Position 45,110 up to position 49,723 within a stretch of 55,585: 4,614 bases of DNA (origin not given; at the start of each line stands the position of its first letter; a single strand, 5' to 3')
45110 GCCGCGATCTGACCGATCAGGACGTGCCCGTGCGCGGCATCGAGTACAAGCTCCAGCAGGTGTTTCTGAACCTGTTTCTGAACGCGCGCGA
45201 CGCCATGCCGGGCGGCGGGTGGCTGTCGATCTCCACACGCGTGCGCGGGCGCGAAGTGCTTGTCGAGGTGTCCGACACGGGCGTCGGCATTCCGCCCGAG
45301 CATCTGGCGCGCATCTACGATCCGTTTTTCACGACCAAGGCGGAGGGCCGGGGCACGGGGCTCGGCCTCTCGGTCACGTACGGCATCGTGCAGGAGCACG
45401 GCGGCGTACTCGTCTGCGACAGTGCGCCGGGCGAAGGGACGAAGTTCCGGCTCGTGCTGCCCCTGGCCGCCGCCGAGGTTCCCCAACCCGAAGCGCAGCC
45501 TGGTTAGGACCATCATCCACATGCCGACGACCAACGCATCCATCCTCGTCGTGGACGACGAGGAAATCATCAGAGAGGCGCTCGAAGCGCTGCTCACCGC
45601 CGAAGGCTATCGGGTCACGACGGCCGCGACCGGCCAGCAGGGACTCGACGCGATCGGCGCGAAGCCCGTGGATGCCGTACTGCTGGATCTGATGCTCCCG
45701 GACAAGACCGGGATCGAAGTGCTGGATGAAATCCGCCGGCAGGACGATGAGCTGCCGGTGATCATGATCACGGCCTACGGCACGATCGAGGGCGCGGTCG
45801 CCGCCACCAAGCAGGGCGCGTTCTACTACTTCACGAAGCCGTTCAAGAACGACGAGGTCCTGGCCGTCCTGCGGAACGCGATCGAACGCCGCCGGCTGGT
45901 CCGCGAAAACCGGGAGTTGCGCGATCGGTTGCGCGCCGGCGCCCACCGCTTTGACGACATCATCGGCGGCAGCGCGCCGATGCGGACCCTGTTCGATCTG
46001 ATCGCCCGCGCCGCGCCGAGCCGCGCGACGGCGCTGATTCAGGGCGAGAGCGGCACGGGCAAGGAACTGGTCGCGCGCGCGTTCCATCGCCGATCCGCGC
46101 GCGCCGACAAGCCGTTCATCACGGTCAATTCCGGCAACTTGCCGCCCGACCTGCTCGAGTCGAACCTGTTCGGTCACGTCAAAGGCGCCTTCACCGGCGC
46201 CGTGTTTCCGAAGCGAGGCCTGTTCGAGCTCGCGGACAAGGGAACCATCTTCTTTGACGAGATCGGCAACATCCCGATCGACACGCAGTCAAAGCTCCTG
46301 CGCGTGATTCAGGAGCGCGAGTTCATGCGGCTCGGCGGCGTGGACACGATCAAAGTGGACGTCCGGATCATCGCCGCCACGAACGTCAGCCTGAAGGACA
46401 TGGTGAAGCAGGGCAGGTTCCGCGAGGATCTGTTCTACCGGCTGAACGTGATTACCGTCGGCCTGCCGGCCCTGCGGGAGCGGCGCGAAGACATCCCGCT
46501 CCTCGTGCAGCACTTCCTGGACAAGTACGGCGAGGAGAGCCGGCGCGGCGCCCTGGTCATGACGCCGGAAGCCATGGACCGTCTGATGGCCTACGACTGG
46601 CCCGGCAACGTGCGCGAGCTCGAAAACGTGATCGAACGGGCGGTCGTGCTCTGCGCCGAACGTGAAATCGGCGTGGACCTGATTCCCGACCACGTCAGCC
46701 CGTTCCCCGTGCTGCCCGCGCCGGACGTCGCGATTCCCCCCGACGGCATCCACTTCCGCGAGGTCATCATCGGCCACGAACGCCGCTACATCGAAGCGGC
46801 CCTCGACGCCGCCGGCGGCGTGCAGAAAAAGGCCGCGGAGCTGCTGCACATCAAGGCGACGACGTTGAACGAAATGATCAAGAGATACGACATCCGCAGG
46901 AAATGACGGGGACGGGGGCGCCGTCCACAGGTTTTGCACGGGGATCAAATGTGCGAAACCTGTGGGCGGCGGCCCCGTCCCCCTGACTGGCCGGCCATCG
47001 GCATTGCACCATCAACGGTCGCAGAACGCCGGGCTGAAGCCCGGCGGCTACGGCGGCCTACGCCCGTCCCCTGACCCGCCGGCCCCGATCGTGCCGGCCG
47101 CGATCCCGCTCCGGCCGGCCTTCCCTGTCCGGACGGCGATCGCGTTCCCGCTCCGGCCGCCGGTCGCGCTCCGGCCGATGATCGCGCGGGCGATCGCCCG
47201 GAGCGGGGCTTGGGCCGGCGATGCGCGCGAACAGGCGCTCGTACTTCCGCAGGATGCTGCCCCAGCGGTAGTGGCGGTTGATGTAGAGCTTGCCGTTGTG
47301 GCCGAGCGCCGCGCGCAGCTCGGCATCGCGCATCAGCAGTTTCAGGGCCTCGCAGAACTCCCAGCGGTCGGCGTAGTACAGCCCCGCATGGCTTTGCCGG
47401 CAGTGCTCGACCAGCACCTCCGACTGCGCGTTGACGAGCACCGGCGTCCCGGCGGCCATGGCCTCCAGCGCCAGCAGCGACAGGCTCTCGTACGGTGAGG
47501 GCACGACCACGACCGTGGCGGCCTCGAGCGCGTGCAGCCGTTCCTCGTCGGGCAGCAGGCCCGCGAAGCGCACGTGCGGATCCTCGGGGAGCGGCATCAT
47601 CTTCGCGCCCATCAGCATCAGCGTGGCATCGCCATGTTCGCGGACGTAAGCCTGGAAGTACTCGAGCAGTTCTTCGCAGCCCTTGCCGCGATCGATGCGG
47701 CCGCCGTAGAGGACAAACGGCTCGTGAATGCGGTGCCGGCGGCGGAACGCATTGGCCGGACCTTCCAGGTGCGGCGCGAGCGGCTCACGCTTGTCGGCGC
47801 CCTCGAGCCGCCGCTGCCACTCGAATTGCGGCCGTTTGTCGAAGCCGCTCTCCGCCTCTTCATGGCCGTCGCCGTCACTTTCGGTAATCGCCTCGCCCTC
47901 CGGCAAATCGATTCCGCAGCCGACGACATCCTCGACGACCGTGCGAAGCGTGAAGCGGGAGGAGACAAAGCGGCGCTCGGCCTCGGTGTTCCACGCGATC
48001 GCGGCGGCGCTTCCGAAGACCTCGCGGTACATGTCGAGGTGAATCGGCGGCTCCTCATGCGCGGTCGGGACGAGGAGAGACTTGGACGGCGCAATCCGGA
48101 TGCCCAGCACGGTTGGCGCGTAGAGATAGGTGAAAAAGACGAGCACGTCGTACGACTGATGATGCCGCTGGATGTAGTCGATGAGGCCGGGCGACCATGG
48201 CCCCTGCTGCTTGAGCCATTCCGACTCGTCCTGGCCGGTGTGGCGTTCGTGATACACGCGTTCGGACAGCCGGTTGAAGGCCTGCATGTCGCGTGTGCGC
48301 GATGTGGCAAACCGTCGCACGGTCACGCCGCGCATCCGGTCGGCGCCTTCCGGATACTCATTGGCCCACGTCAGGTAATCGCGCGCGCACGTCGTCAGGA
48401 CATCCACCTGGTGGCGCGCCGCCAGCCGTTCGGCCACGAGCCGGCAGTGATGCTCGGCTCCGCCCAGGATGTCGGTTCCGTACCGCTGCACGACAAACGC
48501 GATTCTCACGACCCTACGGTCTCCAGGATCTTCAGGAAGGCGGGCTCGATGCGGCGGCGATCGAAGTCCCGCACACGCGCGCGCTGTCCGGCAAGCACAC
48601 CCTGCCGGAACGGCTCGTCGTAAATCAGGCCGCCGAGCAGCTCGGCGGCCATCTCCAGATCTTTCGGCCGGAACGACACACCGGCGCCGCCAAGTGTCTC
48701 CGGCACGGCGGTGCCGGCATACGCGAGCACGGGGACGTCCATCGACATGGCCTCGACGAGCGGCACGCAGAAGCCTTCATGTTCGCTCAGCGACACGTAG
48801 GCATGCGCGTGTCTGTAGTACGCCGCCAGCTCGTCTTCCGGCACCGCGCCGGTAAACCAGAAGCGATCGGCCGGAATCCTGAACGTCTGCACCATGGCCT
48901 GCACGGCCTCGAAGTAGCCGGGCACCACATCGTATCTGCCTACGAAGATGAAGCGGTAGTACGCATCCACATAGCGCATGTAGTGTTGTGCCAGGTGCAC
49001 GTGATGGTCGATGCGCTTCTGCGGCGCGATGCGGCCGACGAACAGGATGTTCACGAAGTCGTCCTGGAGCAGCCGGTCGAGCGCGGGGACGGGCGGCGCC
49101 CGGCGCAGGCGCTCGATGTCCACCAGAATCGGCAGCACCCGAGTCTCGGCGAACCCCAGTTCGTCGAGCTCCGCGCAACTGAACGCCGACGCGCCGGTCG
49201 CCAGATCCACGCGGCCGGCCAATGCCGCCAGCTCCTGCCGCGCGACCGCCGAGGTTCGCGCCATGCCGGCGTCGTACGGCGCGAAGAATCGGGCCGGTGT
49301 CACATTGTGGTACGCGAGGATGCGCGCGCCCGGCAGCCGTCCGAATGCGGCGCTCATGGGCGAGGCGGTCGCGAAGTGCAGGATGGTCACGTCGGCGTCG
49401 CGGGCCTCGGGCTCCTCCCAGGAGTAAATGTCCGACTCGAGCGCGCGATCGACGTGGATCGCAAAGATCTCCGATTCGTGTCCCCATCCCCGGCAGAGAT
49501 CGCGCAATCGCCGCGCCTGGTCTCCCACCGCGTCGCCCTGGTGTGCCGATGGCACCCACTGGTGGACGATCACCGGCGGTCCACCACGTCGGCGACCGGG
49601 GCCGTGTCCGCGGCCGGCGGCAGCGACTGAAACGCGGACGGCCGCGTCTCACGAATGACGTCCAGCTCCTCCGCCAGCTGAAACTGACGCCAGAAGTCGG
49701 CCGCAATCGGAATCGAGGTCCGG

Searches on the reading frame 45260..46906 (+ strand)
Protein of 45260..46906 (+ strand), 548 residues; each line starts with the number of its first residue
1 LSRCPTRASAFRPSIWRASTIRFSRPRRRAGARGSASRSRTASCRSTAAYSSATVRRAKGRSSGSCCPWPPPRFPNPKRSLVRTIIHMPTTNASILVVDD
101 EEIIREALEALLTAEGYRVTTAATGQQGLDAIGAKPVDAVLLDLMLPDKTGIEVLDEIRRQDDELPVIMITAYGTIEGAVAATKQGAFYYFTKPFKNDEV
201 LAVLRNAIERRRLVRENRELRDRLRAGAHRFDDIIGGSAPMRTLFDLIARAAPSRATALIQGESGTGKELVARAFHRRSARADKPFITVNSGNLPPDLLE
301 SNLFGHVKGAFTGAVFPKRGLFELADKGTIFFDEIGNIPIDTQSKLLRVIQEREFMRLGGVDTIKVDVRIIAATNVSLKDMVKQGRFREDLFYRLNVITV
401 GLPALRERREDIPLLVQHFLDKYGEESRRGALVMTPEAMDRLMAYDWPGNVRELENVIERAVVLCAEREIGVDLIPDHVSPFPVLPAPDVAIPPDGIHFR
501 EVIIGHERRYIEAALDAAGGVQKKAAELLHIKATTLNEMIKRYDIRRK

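Call 69: search_protein_families(library=pfam, proteins=[window:45260-46906:+], max_evalue=0.00001)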
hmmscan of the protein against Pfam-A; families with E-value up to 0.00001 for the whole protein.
window:45260-46906:+ (548 aa): 6 families
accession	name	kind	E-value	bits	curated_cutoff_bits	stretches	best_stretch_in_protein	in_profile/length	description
PF00158.32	Sigma54_activat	-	4.8e-67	225.3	20.2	1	234-400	1-167/168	Sigma-54 interaction domain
PF00072.30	Response_reg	-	4.3e-30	104.6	30.2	1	95-204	1-110/111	Response regulator receiver domain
PF25601.1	AAA_lid_14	-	2.8e-28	98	27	1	406-479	1-74/87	AAA+ ATPase lid domain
PF14532.12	Sigma54_activ_2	-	4.2e-18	66.3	25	1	235-405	1-138/138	Sigma-54 interaction domain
PF07728.20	AAA_5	-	4.1e-09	37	22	1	259-376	3-123/139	AAA domain (dynein-related subfamily)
PF02954.25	HTH_8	-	7.1e-08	32.5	22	1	507-543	6-42/42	Bacterial regulatory protein, Fis family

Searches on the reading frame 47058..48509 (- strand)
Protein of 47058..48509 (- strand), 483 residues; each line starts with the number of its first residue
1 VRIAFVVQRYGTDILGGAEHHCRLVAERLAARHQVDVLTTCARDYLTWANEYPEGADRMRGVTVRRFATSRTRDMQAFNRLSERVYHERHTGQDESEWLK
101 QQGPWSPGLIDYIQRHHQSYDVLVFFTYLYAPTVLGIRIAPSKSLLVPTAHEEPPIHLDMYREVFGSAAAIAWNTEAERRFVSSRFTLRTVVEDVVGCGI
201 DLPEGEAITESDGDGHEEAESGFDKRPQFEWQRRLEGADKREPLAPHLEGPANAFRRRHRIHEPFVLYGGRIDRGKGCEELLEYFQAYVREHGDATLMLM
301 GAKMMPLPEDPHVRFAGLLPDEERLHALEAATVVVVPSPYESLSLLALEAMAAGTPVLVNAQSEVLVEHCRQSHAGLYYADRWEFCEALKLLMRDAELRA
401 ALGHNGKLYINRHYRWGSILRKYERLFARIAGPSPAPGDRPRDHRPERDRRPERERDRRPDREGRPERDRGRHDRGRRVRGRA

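Call 69: search_protein_families(library=pfam, proteins=[window:47058-48509:-], max_evalue=0.00001)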
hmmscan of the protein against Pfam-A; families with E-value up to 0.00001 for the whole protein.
window:47058-48509:- (483 aa): 4 families
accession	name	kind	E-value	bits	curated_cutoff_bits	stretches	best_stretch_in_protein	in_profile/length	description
PF00534.26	Glycos_transf_1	-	2.6e-16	60.1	26.4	1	262-407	14-170/172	Glycosyl transferases group 1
PF13692.12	Glyco_trans_1_4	-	2.2e-15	57.6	27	1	264-395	2-142/142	Glycosyl transferases group 1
PF20706.3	GT4-conflict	-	2.3e-08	33.9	26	1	263-363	197-314/385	Family 4 Glycosyltransferase in conflict systems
PF13524.12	Glyco_trans_1_2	-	2.2e-06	28.1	25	1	293-422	13-141/144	Glycosyl transferase-like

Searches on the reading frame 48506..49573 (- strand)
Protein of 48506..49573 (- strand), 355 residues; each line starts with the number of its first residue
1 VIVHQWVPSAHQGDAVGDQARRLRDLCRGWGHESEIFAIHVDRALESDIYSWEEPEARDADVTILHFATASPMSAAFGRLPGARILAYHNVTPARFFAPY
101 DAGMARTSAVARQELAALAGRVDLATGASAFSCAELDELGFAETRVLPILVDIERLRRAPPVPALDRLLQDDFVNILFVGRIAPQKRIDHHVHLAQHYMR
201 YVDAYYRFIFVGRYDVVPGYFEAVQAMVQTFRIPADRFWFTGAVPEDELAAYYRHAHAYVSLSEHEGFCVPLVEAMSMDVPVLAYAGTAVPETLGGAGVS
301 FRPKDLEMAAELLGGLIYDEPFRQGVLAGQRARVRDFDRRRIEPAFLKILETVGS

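Call 69: search_protein_families(library=pfam, proteins=[window:48506-49573:-], max_evalue=0.00001)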
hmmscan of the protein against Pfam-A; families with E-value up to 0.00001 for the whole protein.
window:48506-49573:- (355 aa): 2 families
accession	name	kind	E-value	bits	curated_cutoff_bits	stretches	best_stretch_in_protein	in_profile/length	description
PF00534.26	Glycos_transf_1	-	1.2e-17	64.4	26.4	1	174-323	16-162/172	Glycosyl transferases group 1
PF13692.12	Glyco_trans_1_4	-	8e-17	62.3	27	1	175-316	3-139/142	Glycosyl transferases group 1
